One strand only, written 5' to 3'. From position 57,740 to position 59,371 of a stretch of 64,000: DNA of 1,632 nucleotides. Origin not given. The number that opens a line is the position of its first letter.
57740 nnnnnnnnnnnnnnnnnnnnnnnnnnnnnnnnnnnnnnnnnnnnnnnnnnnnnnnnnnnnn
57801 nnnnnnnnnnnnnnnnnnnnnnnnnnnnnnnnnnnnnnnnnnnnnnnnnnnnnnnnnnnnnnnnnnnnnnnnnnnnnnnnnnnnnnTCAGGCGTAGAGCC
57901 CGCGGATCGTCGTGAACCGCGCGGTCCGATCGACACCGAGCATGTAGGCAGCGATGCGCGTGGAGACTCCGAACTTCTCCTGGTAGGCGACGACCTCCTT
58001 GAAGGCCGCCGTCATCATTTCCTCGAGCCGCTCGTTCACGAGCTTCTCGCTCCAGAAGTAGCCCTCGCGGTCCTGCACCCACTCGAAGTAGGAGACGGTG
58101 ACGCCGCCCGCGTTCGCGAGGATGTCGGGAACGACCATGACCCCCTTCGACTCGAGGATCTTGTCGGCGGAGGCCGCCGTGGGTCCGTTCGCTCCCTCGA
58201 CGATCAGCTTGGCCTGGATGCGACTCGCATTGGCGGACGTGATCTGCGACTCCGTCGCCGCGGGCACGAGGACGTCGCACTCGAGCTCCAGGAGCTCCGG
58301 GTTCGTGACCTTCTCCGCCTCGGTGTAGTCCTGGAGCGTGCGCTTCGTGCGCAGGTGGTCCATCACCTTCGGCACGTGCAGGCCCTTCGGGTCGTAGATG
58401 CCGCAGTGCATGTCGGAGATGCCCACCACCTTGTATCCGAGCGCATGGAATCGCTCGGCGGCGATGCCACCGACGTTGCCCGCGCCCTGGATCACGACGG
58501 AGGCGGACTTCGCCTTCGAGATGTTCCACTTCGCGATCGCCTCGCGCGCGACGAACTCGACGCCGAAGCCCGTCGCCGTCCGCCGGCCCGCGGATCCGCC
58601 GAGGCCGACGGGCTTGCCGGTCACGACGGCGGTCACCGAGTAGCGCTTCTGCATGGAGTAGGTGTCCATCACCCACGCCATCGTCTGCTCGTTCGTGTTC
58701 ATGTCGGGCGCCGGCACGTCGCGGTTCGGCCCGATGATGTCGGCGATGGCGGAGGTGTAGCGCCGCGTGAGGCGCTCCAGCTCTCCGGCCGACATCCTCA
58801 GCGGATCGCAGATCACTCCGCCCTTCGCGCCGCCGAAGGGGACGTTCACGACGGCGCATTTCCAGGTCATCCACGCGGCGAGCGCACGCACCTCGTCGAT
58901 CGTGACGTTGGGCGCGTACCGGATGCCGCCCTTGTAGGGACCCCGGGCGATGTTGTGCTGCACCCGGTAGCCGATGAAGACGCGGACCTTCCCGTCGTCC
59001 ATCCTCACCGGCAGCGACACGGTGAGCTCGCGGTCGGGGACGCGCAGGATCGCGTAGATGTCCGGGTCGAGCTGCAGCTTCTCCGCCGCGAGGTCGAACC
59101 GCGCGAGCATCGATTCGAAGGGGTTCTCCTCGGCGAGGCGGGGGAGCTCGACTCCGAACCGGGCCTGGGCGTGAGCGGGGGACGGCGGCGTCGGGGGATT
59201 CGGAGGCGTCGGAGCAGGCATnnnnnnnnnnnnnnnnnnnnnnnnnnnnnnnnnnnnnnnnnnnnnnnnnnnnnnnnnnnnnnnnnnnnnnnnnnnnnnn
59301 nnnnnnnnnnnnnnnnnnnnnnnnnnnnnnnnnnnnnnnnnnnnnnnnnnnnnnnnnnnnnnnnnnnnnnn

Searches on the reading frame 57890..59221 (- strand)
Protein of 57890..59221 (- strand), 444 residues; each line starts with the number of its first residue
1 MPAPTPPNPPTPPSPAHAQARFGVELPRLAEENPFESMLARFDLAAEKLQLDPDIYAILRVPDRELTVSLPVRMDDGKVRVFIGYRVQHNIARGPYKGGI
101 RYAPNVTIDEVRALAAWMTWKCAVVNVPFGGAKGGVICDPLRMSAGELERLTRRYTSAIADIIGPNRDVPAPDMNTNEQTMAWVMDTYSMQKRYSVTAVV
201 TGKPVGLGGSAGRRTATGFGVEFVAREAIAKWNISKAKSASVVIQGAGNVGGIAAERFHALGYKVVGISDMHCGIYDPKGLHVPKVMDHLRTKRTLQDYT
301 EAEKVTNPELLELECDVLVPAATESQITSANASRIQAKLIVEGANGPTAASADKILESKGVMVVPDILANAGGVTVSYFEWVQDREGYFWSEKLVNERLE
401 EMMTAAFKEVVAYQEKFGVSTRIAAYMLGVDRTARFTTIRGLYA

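Call 38: find_related_loci(query=window:57890-59221:-, collection=genome_contigs, flank=2000)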
Query window:57890-59221:- (444 aa) in genome_contigs; peptide patterns used: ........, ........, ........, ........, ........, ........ (x = any residue, [..] = any of these).
600 stretches matched a pattern (row limit reached: there are more); 595 encode a relative of the query (tblastn E <= 1e-3); the best 80 are kept; 80 distinct loci.
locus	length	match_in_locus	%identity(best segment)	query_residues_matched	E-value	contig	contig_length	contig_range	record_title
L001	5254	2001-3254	68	26-444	0e+0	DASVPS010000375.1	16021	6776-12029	MAG TPA_asm: Pyrinomonadaceae bacterium isolate SMAG_U3185 k141_349502, whole genome shotgun sequence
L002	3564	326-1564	68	31-444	0e+0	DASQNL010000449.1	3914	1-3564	MAG TPA_asm: Pyrinomonadaceae bacterium isolate SMAG_U10775 k141_585593, whole genome shotgun sequence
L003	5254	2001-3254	67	26-444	0e+0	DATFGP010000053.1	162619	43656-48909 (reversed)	MAG TPA_asm: Pyrinomonadaceae bacterium isolate SMAG_U8666 k141_1014574, whole genome shotgun sequence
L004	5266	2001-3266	66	22-444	0e+0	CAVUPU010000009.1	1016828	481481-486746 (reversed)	MAG: uncultured Acidobacteriota bacterium isolate MFD06229.bin.2.137 genome assembly, contig: contig_9910, whole genome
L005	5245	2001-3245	67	29-444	0e+0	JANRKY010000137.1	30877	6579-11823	MAG: Blastocatellia bacterium isolate bins.148 k141_3437180, whole genome shotgun sequence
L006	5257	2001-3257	65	25-444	0e+0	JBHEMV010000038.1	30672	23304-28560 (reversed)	MAG: Pyrinomonadaceae bacterium isolate S4_bin.11.strict S4_NODE_38, whole genome shotgun sequence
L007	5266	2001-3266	64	22-444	0e+0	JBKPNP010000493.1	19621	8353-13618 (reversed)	MAG: Acidobacteriota bacterium isolate GS_HAYS_MAG_00037 GS_HAYS_000002538332, whole genome shotgun sequence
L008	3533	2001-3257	65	25-444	0e+0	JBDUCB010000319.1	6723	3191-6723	MAG: bacterium isolate cluster4_bin.37 NODE_38993_length_6723_cov_6.382274, whole genome shotgun sequence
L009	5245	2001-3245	66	29-444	0e+0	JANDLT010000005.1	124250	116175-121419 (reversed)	MAG: Pyrinomonadaceae bacterium MAG19_C2-C3 MAG19_4, whole genome shotgun sequence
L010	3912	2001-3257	65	25-444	0e+0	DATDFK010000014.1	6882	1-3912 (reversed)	MAG TPA_asm: Pyrinomonadaceae bacterium isolate SMAG_U224 k141_62625, whole genome shotgun sequence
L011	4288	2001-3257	64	25-444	0e+0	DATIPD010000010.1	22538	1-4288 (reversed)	MAG TPA_asm: Pyrinomonadaceae bacterium isolate SMAG_U15841 k141_99839, whole genome shotgun sequence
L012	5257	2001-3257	65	25-444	0e+0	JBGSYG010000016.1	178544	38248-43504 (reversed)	MAG: Pyrinomonadaceae bacterium isolate JTS-RE85 k141_5790255, whole genome shotgun sequence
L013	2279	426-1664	66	31-444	0e+0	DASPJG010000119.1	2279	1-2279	MAG TPA_asm: Pyrinomonadaceae bacterium isolate SMAG_U12003 k141_692633, whole genome shotgun sequence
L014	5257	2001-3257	65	25-444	0e+0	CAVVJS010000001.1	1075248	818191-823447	MAG: Pyrinomonadaceae bacterium isolate MFD09212.bin.1.138 genome assembly, contig: contig_12863, whole genome shotgun s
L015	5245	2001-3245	66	29-444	0e+0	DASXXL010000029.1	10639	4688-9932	MAG TPA_asm: Pyrinomonadaceae bacterium isolate SMAG_U4797 k141_662064, whole genome shotgun sequence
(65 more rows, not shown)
